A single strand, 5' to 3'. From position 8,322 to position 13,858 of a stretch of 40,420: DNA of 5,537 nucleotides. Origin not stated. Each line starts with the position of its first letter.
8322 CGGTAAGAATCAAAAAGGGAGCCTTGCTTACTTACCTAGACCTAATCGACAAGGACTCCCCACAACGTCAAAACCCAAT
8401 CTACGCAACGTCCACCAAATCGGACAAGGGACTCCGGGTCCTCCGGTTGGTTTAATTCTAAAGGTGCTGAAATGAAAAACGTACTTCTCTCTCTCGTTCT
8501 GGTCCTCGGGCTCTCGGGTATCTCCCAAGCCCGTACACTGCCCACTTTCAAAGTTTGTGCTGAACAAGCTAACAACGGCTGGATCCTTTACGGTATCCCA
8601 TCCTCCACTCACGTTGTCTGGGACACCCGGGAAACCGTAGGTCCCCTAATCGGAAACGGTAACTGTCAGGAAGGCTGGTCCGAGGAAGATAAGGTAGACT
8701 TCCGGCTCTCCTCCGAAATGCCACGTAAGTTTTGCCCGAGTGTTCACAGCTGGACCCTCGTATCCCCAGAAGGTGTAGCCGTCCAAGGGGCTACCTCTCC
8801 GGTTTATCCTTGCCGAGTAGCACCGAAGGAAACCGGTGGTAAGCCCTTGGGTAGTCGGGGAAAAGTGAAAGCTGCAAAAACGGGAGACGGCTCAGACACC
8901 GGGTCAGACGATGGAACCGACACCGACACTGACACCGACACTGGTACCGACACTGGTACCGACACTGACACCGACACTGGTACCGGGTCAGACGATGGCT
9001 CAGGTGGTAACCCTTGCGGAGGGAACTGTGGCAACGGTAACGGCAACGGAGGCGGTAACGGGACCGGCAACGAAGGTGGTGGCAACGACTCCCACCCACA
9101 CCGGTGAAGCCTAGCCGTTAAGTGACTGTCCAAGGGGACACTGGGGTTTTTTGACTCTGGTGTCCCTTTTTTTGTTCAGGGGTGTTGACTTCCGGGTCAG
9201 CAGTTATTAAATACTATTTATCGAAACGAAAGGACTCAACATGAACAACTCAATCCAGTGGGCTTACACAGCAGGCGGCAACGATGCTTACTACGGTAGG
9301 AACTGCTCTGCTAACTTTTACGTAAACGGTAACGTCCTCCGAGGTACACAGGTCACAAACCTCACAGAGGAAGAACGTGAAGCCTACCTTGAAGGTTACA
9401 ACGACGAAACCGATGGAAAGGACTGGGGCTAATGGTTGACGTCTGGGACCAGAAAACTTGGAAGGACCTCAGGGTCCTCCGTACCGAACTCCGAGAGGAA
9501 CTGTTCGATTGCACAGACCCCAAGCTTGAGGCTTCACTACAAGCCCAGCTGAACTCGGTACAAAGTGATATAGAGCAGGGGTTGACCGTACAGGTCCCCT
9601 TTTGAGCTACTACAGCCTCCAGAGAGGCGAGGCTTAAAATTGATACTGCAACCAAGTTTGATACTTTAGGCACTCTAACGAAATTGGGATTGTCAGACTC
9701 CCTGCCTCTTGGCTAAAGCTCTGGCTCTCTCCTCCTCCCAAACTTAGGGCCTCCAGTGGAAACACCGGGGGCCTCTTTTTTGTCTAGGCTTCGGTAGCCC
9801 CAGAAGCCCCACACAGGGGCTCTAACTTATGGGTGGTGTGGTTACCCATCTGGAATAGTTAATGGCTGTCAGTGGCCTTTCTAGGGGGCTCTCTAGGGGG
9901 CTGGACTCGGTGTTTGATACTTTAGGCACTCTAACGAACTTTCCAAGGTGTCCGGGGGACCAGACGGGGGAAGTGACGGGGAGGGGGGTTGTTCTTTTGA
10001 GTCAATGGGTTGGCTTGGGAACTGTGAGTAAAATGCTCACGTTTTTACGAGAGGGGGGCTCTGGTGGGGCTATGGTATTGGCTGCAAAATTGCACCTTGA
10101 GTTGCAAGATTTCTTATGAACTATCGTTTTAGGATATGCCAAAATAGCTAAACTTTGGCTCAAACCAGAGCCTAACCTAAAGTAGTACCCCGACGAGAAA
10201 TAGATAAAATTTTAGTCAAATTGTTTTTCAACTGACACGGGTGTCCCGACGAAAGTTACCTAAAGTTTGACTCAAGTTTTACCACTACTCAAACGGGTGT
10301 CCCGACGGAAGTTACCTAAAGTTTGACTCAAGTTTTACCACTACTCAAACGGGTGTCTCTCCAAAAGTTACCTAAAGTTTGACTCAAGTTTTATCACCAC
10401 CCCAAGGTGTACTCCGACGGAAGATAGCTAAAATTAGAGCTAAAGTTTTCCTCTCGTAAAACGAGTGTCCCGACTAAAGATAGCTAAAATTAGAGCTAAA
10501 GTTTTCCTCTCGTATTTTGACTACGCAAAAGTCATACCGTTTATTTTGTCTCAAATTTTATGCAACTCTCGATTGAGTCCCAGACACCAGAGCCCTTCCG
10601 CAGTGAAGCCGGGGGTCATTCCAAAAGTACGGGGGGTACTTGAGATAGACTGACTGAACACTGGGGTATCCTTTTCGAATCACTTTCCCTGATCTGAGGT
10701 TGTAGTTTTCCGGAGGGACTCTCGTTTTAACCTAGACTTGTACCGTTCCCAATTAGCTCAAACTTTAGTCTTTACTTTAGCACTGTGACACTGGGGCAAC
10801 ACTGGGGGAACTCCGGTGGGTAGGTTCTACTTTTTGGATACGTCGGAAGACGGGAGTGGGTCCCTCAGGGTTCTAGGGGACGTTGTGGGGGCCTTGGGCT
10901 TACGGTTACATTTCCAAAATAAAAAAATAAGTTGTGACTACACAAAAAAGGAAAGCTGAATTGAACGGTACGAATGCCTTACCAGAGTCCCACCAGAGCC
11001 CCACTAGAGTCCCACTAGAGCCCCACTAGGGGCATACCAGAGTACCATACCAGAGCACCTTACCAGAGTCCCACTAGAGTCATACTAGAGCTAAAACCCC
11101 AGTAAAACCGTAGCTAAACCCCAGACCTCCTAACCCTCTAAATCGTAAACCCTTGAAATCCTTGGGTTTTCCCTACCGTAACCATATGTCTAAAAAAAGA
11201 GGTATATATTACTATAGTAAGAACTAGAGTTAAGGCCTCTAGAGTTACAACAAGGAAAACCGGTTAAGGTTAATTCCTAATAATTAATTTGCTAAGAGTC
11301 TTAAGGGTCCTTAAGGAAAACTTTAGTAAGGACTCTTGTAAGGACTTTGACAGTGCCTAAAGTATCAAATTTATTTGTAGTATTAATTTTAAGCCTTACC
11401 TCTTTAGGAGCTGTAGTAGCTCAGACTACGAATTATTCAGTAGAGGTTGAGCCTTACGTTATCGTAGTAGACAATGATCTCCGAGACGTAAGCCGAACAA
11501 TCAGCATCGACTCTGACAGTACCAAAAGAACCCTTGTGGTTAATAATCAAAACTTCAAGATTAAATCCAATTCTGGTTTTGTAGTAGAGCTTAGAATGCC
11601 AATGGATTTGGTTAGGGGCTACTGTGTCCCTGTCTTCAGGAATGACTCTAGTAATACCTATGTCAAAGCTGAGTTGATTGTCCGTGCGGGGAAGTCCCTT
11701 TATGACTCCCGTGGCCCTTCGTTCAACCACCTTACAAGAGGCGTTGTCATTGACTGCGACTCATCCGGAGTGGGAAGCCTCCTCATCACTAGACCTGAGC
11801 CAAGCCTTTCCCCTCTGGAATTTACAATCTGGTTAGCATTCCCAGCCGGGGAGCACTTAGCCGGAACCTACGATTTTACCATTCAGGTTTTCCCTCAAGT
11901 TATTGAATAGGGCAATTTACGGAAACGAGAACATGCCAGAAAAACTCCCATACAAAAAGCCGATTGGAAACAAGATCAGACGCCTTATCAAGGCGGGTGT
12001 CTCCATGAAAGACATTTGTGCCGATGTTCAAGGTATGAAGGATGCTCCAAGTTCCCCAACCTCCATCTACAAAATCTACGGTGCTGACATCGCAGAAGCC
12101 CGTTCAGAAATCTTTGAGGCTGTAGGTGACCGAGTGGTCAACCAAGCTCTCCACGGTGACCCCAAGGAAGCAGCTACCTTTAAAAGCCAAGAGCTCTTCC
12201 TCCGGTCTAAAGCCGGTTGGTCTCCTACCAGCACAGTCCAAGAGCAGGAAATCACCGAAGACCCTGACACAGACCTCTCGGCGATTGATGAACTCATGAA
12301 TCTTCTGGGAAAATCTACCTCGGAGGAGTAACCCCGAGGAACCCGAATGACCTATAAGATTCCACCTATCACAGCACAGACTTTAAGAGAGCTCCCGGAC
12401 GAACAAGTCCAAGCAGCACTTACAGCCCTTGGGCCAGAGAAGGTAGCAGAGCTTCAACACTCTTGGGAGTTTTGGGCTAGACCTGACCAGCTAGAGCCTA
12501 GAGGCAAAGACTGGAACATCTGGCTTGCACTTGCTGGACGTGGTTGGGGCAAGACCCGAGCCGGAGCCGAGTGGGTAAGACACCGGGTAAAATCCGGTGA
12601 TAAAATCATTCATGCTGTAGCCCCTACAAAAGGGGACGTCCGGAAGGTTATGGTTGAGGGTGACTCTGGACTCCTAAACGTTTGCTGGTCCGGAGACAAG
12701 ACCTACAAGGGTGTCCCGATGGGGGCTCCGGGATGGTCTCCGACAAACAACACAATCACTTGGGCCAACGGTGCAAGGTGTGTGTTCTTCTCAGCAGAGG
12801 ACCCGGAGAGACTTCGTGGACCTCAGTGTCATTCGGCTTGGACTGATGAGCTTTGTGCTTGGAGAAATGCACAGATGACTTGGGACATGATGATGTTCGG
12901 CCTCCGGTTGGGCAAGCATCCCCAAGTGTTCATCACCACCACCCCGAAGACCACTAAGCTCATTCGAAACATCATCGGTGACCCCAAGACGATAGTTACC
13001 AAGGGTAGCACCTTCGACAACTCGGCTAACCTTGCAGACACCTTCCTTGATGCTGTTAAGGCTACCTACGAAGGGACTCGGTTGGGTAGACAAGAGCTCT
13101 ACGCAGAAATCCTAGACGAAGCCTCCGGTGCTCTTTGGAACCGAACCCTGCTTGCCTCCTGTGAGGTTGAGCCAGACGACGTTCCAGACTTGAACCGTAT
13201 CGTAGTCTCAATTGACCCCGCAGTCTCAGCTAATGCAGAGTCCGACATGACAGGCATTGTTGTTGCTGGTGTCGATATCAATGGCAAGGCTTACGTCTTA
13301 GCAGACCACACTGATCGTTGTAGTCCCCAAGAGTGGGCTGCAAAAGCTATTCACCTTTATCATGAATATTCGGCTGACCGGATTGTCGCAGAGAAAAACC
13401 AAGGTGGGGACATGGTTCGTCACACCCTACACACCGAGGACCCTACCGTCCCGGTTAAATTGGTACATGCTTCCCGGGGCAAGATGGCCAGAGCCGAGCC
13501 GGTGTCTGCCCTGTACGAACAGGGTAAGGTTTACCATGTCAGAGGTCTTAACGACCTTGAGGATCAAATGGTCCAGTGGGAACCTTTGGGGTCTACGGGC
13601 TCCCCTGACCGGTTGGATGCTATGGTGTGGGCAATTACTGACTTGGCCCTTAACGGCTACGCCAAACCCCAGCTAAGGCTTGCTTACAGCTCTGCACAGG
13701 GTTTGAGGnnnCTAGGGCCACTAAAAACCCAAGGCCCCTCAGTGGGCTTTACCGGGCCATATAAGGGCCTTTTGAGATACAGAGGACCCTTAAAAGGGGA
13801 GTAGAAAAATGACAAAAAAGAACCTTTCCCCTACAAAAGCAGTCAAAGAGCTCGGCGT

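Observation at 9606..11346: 1.7-kb ORF-free, repeat-dense control region between the replication and packaging modules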

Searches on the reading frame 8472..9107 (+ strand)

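Call 9: search_protein_families(library=pfam, proteins=[window:8472-9107:+], max_evalue=0.01)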
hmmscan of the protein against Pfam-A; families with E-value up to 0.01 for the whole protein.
window:8472-9107:+ (211 aa): 0 families

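Call 10: search_protein_families(library=phrogs, proteins=[window:8472-9107:+], max_evalue=0.01)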
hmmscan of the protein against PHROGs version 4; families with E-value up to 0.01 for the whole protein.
window:8472-9107:+ (211 aa): 1 family
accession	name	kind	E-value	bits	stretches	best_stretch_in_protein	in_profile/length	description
phrog_815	-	unknown function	0.00055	20.2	1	80-205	202-299/420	-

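Call 48: search_protein_families(library=ncbifam, proteins=[window:8472-9104:+], max_evalue=0.1)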
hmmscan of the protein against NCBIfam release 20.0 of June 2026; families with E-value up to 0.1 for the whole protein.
window:8472-9104:+ (211 aa): 0 families

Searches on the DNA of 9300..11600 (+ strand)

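Call 8: search_dna_similar(query=window:9400-11500:+, collection=phages, mode=distant, max_rows=20)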
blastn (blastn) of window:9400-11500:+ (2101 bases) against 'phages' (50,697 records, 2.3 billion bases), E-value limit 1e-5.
No match.
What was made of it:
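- Tried and rejected: Similar DNA in isolated phages. blastn of 9400-11500 against 50,697 phage records found no match (call 8).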

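Call 26: search_rna_families(source=window, start=9300, end=11600, threshold=evalue, max_evalue=1)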
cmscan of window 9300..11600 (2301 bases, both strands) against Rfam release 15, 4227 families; matches with E-value up to 1: 1.
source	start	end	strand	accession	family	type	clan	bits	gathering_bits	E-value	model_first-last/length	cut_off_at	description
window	9717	9788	+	RF00519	suhB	Gene; sRNA;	CL00108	24.8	41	0.026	1-77/77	no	Makes More Granules Regulator RNA (mmgR)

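Call 27: search_rna_families(source=window, start=9600, end=9900, threshold=evalue, max_evalue=1, show_alignments=2)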
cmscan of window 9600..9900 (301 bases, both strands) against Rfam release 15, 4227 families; matches with E-value up to 1: 3.
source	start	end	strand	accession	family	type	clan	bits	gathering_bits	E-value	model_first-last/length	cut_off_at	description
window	9717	9788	+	RF00519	suhB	Gene; sRNA;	CL00108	24.8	41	0.0035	1-77/77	no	Makes More Granules Regulator RNA (mmgR)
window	9763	9838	-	RF02133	HOXB13-AS1_2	Gene; lncRNA;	-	15.1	40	0.29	1-81/81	no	HOXB13 antisense RNA 1 conserved region 2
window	9713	9783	+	RF02353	BjrC68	Gene; sRNA;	-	12.9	39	0.84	1-82/82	no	Bradyrhizobiaceae sRNA BjrC68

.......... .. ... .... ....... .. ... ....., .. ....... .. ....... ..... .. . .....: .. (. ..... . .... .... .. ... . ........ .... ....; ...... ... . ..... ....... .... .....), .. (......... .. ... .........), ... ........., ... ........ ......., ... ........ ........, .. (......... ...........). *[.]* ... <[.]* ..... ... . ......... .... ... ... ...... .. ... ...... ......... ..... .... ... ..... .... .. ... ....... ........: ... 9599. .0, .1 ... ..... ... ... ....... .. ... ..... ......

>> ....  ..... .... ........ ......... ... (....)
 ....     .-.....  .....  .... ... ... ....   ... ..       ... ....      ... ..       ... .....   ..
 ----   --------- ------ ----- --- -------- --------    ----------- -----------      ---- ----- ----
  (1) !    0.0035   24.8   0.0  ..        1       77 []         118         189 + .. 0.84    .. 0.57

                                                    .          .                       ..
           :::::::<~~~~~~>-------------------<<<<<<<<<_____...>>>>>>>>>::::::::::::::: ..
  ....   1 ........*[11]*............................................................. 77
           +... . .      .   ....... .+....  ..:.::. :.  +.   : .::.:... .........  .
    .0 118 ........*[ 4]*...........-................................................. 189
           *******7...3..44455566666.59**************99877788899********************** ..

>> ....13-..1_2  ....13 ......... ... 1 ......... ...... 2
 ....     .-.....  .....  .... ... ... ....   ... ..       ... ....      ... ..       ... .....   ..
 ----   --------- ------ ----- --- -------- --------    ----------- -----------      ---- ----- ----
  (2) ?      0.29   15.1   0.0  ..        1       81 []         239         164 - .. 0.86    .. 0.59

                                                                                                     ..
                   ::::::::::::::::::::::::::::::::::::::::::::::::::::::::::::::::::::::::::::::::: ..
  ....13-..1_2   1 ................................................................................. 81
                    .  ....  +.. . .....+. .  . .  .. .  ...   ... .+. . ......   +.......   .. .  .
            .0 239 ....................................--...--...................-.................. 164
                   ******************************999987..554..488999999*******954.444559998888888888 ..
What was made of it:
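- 9686..9790 (+): CU-rich element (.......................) followed by the intrinsic terminator of the early operon. Candidate small RNA or 3'-end element. Weak Rfam RF00519 mmgR/suhB hit at 9717-9788: 24.8 bits against a gathering score of 41 (calls 26, 27).
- On alpha-r8 / MmgR sRNA (RF00519): 24.8 bits, E 0.0035-0.026 depending on the search space (calls 26, 27).
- Closest known: alpha-r8 / MmgR small RNAs of Alphaproteobacteria. Same: This matches the model consensus over positions 1-77 (call 27).
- Tried and rejected: The only weak hit was mmgR (calls 26, 27).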

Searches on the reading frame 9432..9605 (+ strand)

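Call 9: search_protein_families(library=pfam, proteins=[window:9432-9605:+], max_evalue=0.01)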
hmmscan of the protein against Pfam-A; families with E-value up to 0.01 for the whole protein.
window:9432-9605:+ (57 aa): 0 families

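Call 10: search_protein_families(library=phrogs, proteins=[window:9432-9605:+], max_evalue=0.01)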
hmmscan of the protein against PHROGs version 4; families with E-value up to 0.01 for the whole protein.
window:9432-9605:+ (57 aa): 0 families

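Call 48: search_protein_families(library=ncbifam, proteins=[window:9432-9602:+], max_evalue=0.1)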
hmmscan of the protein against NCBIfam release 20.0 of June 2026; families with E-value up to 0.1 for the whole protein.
window:9432-9602:+ (57 aa): 1 family
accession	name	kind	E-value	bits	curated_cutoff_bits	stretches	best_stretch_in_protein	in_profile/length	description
NF046056.1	BPTD_3102_fam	hypoth_equivalog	0.0079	16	200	1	4-49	52-90/207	BPTD_3102 family carboxylase-like protein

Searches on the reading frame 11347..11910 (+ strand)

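Call 9: search_protein_families(library=pfam, proteins=[window:11347-11910:+], max_evalue=0.01)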
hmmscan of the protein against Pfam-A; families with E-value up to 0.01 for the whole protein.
window:11347-11910:+ (187 aa): 1 family
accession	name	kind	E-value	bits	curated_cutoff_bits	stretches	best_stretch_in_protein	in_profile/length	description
PF04335.19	VirB8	-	0.0042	17.4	23.2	1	10-48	25-61/213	VirB8 protein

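Call 10: search_protein_families(library=phrogs, proteins=[window:11347-11910:+], max_evalue=0.01)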
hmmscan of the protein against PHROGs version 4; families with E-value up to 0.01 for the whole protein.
window:11347-11910:+ (187 aa): 0 families

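Call 48: search_protein_families(library=ncbifam, proteins=[window:11347-11907:+], max_evalue=0.1)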
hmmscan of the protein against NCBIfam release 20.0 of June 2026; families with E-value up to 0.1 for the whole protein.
window:11347-11907:+ (187 aa): 1 family
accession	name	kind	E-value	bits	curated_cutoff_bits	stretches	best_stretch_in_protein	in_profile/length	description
NF040981.1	Ve_YrIlm_NTERM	equivalog_domain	0.089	11.4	750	1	11-65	17-74/477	YrIlm family inverse autotransporter adhesin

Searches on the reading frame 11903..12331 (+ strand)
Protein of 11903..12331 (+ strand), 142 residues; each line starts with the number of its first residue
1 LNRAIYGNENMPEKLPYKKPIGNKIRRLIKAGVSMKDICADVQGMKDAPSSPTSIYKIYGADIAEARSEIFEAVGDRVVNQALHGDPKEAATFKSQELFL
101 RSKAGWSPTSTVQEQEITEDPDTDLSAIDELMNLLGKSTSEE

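Call 9: search_protein_families(library=pfam, proteins=[window:11903-12331:+], max_evalue=0.01)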
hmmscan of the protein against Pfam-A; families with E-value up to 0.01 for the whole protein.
window:11903-12331:+ (142 aa): 0 families

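Call 10: search_protein_families(library=phrogs, proteins=[window:11903-12331:+], max_evalue=0.01)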
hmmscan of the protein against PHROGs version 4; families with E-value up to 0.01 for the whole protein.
window:11903-12331:+ (142 aa): 0 families

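Call 46: search_solved_structures(query=window:11903-12328:+, max_evalue=10)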
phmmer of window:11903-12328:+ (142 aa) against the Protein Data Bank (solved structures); distinct sequences matched with E-value up to 10: 0.

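Call 48: search_protein_families(library=ncbifam, proteins=[window:11903-12328:+], max_evalue=0.1)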
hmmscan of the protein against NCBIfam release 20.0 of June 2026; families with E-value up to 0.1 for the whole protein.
window:11903-12328:+ (142 aa): 0 families

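Call 73: find_homologous_proteins(query=window:11903-12328:+, max_evalue=0.001)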
Query window:11903-12328:+ (142 aa): 154 proteins with E <= 0.001 among 176 candidates; the best 120 are listed.
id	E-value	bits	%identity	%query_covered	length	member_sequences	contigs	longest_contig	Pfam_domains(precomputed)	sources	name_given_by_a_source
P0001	1.1e-78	280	100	92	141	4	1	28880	-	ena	-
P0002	1.8e-66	240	87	91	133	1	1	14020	-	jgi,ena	jgi:tyrosyl-tRNA synthetase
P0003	2.4e-66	240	86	91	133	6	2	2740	-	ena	-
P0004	3.3e-62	227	81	91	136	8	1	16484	-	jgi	-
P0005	1.4e-58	215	75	92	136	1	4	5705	-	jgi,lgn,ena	jgi:hypothetical protein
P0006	5.6e-58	213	76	90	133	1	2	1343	-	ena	-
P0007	1.0e-34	138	56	93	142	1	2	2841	-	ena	-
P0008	1.0e-34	138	56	93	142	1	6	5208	-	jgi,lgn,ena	-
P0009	1.0e-34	138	56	93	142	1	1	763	-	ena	-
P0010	1.4e-34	137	56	93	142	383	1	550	-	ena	-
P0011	1.5e-34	137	55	94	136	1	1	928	-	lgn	-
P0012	2.9e-32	130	52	89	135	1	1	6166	-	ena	-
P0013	3.7e-32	129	51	93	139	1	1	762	-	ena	-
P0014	3.9e-32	129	53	89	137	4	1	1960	-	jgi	jgi:hypothetical protein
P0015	5.5e-32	129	53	89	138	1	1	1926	-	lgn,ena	-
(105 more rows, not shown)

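Call 74: find_encoding_contigs(protein=P0002, flank=5000, max_places=4)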
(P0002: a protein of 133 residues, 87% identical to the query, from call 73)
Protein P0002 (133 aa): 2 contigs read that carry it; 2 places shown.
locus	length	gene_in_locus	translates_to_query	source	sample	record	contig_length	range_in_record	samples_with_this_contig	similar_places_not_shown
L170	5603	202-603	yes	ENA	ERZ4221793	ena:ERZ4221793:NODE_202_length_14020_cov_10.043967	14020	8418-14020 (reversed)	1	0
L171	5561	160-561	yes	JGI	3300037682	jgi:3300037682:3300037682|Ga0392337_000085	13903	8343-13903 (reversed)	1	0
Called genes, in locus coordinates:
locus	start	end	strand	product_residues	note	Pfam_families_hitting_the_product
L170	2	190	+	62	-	?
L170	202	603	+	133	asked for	-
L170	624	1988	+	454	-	PF03237:Terminase_6N, PF17289:Terminase_6C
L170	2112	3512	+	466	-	PF21919:P23-45_portal_barrel (faint), PF06074:Portal_Mu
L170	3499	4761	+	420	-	PF01391:Collagen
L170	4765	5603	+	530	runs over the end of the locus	PF13385:Laminin_G_3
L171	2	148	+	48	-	?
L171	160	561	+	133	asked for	-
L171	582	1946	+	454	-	PF03237:Terminase_6N, PF17289:Terminase_6C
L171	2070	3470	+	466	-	PF21919:P23-45_portal_barrel (faint), PF06074:Portal_Mu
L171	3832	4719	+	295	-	-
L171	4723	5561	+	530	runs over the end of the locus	PF13385:Laminin_G_3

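Call 75: find_encoding_contigs(protein=P0001, flank=5000, max_places=4)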
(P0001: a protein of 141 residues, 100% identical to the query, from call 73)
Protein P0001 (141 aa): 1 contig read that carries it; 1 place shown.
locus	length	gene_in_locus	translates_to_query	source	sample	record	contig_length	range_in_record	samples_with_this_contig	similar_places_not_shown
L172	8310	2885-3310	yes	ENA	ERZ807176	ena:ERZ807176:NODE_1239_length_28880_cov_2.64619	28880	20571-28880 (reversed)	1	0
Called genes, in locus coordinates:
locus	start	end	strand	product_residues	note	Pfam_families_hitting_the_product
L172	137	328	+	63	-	-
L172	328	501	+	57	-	-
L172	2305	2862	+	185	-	-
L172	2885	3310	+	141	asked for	-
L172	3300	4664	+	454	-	PF03237:Terminase_6N, PF17289:Terminase_6C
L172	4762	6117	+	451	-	PF06074:Portal_Mu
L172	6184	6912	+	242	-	-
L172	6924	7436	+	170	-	PF14550:Peptidase_S78_2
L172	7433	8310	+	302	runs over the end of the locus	-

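Call 76: find_encoding_contigs(protein=P0003, flank=5000, max_places=4)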
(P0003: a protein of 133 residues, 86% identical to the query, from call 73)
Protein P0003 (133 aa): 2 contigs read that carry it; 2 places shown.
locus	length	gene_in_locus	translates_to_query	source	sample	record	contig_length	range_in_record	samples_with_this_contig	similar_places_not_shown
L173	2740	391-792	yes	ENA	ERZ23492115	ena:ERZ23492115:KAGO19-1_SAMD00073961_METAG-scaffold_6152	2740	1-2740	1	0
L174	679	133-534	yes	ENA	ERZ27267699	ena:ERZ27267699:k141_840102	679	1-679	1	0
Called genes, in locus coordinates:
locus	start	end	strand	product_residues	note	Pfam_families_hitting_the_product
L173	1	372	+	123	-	?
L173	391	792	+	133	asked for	-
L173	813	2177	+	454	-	PF03237:Terminase_6N, PF17289:Terminase_6C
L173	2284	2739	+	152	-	?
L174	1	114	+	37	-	?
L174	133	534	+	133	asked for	-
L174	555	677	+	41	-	?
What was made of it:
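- Tried and rejected: TerS-based contig look-ups gave one more near-identical strain, plus contigs that end before the gap (calls 74-76).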

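Call 88: predict_structure(alignment_id=A2)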
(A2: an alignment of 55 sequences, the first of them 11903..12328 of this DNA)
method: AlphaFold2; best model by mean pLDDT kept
length: 142 residues; sequences in the alignment: 55
mean_pLDDT: 76.4   pTM: 0.53
mean pLDDT of the five models: 76.4, 75.4, 75.4, 74.9, 72.9
residues with pLDDT >= 90: 45; 70-90: 48; 50-70: 27; < 50: 22
segments of 3 or more residues with pLDDT < 50: 1-4, 110-121, 140-142
pLDDT, mean of each block of 10 residues (from residue 1): 47 79 96 93 90 92 94 86 88 83 62 44 59 65 41
secondary structure, 60 per line:
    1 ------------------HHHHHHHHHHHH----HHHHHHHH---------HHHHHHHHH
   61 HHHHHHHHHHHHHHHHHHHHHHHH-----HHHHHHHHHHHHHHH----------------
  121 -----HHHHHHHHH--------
elements in order: H19-30 H35-42 H52-84 H90-104 H126-134

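Call 90: fold_search(model_id=the predicted structure, library=pdb)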
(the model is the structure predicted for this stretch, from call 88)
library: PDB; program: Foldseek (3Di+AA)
matches with E <= 10: 90; with E <= 0.001: 0
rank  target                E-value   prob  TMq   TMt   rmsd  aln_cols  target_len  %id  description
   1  4dzj_A                1.3e-01  0.91  0.32  0.36   8.9       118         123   14  Crystal structure of the terminase small subunit gp1 with K59E mutation of the bacterial virus sf6 (released 2012-10-17)
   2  3hef_B                2.6e-01  0.72  0.32  0.35  12.2       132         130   15  Crystal structure of the bacteriophage Sf6 terminase small subunit (released 2010-02-09)
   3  4dzp_B                2.9e-01  0.66  0.32  0.34  12.2       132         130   15  Crystal structure of the terminase small subunit gp1 with R48A mutation of the bacterial virus sf6 (released 2012-10-17)
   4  3hef_A                7.3e-01  0.51  0.31  0.35   8.7       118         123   14  Crystal structure of the bacteriophage Sf6 terminase small subunit (released 2010-02-09)
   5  2ao9_F                1.5e+00  0.13  0.25  0.30  12.0       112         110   12  Structural Genomics, The crystal structure of a Phage protein (phBC6A51) from Bacillus cereus ATCC 14579 (released 2005-09-27)
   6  7uxe_A                1.6e+00  0.30  0.28  0.33   9.7       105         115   11  Pseudomonas phage E217 small terminase (TerS) (released 2022-09-28)
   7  4fcy_A                1.9e+00  0.13  0.22  0.08  19.4       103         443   19  Crystal structure of the bacteriophage Mu transpososome (released 2012-11-07)
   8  7o6y_X                2.6e+00  0.09  0.23  0.21  11.2        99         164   21  Cryo-EM structure of respiratory complex I under turnover (released 2021-11-10)
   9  8ova_AG               3.2e+00  0.10  0.25  0.24  16.8       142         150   10  CRYO-EM STRUCTURE OF TRYPANOSOMA BRUCEI PROCYCLIC FORM 80S RIBOSOME : PARENTAL STRAIN (released 2023-11-29)
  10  4fcy_B                3.2e+00  0.07  0.21  0.08  18.2       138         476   18  Crystal structure of the bacteriophage Mu transpososome (released 2012-11-07)
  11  2ofk_B                3.6e+00  0.03  0.18  0.15  14.8       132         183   14  Crystal Structure of 3-methyladenine DNA glycosylase I (TAG) (released 2007-05-15)
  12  5opt_R                3.8e+00  0.12  0.27  0.28   9.7       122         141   15  Structure of KSRP in context of Trypanosoma cruzi 40S (released 2017-11-15)
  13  7mwr_B                3.8e+00  0.05  0.16  0.11  17.1       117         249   18  Structure of De Novo designed beta sheet heterodimer LHD101A53/B4 (released 2022-01-19)
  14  3v78_B                4.7e+00  0.06  0.19  0.17  10.3        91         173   14  Crystal Structure of Transcriptional Regulator (released 2012-12-26)
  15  9znf_BQ               5.0e+00  0.08  0.27  0.26  16.5       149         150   13  Cryo-EM structure of the Methanosarcina acetivorans 70S ribosome in complex with SriA and SriB (released 2026-01-28)
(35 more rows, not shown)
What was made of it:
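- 11903..12331 (+): Putative small terminase (TerS). The top four fold hits are Sf6 TerS gp1 (probability up to 0.91, E 0.13), followed by other TerS-like proteins (calls 88, 90).
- Checked: Its top four fold hits are Sf6 TerS, but weakly (probability 0.91, E 0.13, TM about 0.33; calls 88, 90).
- The model has an N-terminal HTH and long oligomerisation-type helices, and its best fold hits are Sf6 TerS (calls 88, 90).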

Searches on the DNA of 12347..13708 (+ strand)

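Call 102: search_rna_families(sources=[L001, L081, L141, L114, L098, L022], threshold=evalue, max_evalue=10)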
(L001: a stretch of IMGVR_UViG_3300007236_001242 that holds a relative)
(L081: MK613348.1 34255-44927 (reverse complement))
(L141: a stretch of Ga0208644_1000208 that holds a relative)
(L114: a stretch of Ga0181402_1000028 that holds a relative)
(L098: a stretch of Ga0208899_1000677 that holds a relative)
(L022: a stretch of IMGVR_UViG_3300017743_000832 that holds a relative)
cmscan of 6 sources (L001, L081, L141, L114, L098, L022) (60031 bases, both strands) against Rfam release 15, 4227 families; matches with E-value up to 10: 6.
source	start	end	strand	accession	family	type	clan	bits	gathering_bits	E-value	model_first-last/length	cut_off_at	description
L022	1794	1862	+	RF00726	mir-87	Gene; miRNA;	-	21.5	49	4.7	1-79/79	no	mir-87 microRNA precursor family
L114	5604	5631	+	RF01140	sR20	Gene; snRNA; snoRNA; CD-box;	-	20.5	44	7.9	1-56/56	no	Small nucleolar RNA sR20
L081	2227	2317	+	RF02076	STnc100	Gene; sRNA;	-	20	47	4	1-206/206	no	Gammaproteobacterial sRNA STnc100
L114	4898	4949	+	RF01139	sR2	Gene; snRNA; snoRNA; CD-box;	-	19.8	42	4.6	1-57/57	no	Small nucleolar RNA sR2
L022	3625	3703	-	RF02477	GlsR9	Gene; snRNA; snoRNA; CD-box;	-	19.6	95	9.9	1-79/79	no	Small nucleolar RNA GlsR9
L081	4780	4849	+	RF00277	SNORD49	Gene; snRNA; snoRNA; CD-box;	CL00062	19.2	37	4.4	1-71/71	no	Small nucleolar RNA SNORD49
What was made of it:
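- Tried and rejected: It was not reproduced in L001, CRP-6 or four other relatives (call 102).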
